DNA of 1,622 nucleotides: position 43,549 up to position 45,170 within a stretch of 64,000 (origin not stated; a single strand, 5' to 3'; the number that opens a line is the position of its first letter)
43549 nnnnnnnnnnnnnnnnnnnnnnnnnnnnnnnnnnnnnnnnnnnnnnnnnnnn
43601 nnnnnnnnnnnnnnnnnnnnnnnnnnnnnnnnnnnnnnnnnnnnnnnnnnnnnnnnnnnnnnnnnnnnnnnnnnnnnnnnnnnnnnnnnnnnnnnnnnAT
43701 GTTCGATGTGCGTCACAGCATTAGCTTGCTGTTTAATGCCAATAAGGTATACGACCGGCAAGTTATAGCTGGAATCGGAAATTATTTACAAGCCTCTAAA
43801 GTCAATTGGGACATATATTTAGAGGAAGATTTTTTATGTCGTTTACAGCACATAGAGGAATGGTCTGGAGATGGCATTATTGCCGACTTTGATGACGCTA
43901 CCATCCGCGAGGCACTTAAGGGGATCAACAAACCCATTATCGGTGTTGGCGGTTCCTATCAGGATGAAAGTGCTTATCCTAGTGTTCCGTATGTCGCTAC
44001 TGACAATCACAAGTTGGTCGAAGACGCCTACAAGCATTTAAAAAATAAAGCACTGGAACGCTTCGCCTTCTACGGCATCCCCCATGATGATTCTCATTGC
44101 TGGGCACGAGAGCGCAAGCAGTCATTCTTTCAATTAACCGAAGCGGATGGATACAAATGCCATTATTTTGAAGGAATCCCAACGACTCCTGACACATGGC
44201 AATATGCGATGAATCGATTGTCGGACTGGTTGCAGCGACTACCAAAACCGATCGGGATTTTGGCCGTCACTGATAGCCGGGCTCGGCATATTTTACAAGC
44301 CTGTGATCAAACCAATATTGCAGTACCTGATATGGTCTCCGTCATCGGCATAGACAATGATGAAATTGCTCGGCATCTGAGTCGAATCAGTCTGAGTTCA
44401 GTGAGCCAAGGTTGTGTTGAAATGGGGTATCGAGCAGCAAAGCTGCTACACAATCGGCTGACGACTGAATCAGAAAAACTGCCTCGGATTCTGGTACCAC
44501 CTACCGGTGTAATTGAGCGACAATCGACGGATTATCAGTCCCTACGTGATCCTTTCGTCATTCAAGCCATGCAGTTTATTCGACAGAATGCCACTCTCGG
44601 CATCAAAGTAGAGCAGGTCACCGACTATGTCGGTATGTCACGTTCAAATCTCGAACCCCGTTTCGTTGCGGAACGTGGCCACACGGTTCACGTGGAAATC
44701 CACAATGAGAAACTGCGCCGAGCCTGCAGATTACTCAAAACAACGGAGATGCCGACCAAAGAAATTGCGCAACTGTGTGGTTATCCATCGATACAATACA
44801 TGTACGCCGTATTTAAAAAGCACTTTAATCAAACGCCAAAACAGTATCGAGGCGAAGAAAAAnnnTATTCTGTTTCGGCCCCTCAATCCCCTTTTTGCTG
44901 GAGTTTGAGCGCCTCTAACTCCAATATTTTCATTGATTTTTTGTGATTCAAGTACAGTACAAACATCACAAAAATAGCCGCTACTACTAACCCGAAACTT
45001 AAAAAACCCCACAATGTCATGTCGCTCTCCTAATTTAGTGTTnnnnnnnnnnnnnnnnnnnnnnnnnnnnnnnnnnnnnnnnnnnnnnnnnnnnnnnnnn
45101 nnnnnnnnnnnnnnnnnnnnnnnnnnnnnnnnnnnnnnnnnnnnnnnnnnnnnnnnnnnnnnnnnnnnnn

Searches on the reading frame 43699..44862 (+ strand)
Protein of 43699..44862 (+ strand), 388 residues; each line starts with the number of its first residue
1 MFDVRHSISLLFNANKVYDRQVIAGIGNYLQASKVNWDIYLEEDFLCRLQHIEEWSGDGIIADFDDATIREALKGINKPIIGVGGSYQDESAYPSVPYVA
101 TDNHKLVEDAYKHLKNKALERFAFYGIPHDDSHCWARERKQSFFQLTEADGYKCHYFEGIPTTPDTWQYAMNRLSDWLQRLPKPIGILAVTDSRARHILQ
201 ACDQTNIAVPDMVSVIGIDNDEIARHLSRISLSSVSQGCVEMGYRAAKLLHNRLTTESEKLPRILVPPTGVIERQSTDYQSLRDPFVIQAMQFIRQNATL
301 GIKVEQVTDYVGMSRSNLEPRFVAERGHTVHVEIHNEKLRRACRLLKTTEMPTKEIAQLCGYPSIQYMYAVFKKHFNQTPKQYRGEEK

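Call 6: search_protein_families(library=pfam, proteins=[window:43699-44862:+], max_evalue=0.01)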
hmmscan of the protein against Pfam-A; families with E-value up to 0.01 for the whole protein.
window:43699-44862:+ (388 aa): 7 families
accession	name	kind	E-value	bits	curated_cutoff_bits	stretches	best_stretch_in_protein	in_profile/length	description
PF22177.2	PBP1_XylR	-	2.3e-47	159.7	27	1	8-104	2-98/98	XylR N-terminal domain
PF13377.12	Peripla_BP_3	-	2.1e-36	125.9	26.5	1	112-277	2-167/167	Periplasmic binding protein-like domain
PF12833.13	HTH_18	-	1.5e-16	60.9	33.6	1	309-384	3-78/80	Helix-turn-helix domain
PF00165.29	HTH_AraC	-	3.2e-11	43.5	26.6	1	348-384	6-41/42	Bacterial regulatory helix-turn-helix proteins, AraC family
PF13407.12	Peripla_BP_4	-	6.7e-07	29.6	35.1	1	88-255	88-255/258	Periplasmic binding protein domain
PF00532.27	Peripla_BP_1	-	3.7e-06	27.1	22.2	1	44-267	44-274/281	Periplasmic binding proteins and sugar binding domain of LacI family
PF13384.12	HTH_23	-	0.0036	17.5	24.6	0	290-316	7-32/50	Homeodomain-like domain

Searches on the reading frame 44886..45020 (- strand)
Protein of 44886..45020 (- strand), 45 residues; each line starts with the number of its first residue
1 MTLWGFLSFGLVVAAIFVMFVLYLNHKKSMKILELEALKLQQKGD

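Call 42: search_protein_families(library=ncbifam, proteins=[window:44886-45020:-], max_evalue=0.01)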
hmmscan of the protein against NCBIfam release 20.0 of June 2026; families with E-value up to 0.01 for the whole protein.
window:44886-45020:- (45 aa): 1 family
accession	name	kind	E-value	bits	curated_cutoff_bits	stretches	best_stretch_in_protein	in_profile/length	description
NF041476.1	membrane_YldA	equivalog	0.0019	18.2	45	1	11-25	12-26/29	small membrane protein YldA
